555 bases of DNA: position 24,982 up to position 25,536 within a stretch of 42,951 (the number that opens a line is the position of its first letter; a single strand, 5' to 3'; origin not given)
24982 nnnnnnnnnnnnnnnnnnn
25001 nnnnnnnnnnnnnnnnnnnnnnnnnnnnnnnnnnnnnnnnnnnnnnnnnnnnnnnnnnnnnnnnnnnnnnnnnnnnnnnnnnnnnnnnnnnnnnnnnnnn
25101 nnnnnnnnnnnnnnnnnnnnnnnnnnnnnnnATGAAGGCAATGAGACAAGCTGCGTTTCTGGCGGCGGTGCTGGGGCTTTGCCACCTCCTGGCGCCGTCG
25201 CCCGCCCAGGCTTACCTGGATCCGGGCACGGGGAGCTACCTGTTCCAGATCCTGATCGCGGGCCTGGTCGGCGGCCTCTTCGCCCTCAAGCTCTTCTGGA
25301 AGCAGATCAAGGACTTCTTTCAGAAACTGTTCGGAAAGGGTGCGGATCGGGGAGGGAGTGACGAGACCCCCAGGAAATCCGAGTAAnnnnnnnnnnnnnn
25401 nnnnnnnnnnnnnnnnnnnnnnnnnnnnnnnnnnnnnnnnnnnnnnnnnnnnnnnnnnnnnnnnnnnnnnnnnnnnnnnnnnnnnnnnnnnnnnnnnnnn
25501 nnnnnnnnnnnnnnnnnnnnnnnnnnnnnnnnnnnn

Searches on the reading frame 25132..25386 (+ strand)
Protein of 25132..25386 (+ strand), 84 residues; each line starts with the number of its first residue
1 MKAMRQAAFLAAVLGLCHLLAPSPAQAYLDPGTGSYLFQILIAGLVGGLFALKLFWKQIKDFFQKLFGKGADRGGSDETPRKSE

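Call 78: search_protein_families(library=pfam, proteins=[window:25132-25386:+], max_evalue=1)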
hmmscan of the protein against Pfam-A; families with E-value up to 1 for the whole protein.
window:25132-25386:+ (84 aa): 1 family
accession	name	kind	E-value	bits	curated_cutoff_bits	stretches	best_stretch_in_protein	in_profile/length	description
PF15128.11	T_cell_tran_alt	-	0.12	12.6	27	1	35-80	25-73/92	T-cell leukemia translocation-altered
